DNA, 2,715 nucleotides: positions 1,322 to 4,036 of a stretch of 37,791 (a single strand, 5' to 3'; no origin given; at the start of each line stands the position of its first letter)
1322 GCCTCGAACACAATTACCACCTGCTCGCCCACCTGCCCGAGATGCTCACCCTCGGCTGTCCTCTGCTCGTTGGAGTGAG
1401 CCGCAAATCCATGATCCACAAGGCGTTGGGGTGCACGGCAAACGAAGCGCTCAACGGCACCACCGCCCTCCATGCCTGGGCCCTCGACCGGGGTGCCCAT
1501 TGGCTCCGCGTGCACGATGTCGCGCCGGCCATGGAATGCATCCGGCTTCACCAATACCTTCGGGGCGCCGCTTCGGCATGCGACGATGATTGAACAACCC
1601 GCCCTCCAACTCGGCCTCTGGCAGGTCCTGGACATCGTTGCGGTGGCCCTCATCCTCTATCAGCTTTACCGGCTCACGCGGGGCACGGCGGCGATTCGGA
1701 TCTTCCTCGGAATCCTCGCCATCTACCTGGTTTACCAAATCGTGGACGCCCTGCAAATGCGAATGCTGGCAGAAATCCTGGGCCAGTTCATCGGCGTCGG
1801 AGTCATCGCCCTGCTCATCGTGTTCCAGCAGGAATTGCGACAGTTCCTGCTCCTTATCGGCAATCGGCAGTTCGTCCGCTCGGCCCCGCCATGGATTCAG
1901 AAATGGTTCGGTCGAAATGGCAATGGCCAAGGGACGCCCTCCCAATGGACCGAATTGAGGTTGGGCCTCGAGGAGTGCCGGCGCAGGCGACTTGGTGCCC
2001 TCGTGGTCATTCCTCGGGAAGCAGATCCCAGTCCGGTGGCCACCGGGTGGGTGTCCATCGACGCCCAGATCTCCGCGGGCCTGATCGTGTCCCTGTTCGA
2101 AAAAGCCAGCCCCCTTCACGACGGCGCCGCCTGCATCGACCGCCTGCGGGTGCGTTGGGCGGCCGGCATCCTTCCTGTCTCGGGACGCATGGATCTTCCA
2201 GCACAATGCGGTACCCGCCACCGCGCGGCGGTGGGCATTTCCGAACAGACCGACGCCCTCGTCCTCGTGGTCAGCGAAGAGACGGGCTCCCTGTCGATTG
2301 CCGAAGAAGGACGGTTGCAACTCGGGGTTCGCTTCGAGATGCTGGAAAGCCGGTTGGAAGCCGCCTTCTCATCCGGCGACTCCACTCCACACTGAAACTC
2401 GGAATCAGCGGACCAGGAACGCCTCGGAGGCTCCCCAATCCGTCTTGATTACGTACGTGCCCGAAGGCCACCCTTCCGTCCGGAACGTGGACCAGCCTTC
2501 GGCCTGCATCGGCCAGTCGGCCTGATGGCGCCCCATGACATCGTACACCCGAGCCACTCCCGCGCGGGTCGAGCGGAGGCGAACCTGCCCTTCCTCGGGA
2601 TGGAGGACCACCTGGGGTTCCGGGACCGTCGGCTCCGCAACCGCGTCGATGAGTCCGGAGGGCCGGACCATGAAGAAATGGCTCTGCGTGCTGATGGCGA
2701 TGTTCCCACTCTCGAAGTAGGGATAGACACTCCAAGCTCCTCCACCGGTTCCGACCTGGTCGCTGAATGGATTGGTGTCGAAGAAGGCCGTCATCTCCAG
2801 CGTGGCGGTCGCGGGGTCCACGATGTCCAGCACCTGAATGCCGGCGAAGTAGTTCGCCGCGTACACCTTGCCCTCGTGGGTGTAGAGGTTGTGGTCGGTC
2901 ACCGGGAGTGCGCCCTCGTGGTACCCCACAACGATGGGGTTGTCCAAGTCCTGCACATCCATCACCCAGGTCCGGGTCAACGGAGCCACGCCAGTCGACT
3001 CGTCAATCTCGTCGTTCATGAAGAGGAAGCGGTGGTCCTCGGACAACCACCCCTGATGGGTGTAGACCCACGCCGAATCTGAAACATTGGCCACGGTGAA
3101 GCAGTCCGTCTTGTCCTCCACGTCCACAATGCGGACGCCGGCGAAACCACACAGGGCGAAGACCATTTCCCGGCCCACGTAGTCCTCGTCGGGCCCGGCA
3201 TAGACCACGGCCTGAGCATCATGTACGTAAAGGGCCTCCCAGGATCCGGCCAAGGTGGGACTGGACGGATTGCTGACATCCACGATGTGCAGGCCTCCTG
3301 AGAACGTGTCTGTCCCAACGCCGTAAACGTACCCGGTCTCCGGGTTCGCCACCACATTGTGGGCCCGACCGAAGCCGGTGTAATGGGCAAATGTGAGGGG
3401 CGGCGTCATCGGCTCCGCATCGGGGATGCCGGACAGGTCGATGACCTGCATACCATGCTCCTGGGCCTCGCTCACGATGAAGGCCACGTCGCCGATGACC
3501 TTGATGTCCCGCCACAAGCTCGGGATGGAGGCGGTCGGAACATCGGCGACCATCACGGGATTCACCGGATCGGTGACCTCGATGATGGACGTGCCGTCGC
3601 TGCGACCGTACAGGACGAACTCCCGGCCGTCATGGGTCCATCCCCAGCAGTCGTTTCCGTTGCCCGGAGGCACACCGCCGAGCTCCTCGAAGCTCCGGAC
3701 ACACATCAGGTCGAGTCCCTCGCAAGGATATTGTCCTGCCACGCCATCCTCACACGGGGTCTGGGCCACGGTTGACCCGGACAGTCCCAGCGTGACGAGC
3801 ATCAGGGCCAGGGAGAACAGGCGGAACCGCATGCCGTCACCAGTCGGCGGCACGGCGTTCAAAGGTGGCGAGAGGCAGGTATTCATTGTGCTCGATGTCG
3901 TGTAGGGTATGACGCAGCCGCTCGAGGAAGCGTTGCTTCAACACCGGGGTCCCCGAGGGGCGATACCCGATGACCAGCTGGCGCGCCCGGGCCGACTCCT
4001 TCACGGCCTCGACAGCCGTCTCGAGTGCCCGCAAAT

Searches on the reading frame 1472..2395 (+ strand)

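Call 8: search_protein_families(library=pfam, proteins=[window:1472-2395:+], max_evalue=0.001)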
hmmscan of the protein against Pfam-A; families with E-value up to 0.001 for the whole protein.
window:1472-2395:+ (307 aa): 2 families
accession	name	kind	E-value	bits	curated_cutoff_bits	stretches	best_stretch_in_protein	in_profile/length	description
PF02457.21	DAC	-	1.8e-32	111.9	27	1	165-281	3-118/119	DisA bacterial checkpoint controller nucleotide-binding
PF19293.4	CdaA_N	-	4.8e-17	62.4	23.8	1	45-122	3-81/81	CdaA N-terminal transmembrane domain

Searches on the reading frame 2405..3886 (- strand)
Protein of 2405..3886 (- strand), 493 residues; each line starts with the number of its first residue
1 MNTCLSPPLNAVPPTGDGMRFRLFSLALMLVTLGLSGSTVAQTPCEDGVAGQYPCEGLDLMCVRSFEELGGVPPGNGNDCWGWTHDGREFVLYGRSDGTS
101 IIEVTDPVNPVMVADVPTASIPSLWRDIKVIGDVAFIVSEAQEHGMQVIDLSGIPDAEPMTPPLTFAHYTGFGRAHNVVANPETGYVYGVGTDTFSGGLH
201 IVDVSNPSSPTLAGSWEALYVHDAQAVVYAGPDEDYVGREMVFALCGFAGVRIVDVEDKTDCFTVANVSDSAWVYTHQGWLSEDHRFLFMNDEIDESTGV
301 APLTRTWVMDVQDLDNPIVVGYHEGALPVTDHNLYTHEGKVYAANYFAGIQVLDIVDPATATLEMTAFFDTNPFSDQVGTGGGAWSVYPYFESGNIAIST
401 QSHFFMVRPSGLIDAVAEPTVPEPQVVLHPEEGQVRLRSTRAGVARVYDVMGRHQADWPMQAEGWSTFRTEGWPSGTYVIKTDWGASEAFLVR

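Call 8: search_protein_families(library=pfam, proteins=[window:2405-3886:-], max_evalue=0.001)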
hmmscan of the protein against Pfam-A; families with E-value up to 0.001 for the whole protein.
window:2405-3886:- (493 aa): 1 family
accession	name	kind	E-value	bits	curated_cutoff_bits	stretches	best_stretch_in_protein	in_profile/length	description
PF08309.17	LVIVD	-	6.8e-08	32.2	20.2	1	196-216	20-40/42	LVIVD repeat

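Call 89: search_protein_families(library=ncbifam, proteins=[window:2405-3886:-], max_evalue=0.001)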
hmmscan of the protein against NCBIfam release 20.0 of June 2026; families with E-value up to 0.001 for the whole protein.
window:2405-3886:- (493 aa): 1 family
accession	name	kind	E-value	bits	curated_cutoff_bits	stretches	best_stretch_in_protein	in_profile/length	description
TIGR04312.1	choice_anch_B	subfamily_domain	7.3e-112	374.2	100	1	44-408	1-363/364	choice-of-anchor B family protein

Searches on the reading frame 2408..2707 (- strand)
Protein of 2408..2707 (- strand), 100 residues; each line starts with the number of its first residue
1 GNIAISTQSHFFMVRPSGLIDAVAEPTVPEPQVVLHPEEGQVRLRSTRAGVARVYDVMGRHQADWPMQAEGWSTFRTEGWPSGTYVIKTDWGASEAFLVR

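Call 93: search_protein_families(library=ncbifam, proteins=[window:2408-2707:-], max_evalue=10)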
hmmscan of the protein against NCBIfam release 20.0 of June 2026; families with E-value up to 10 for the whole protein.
seq(100 aa): 1 family
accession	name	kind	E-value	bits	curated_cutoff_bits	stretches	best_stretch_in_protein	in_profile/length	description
TIGR04183.1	Por_Secre_tail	domain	0.08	12.9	23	1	46-89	17-58/72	T9SS type A sorting domain-containing protein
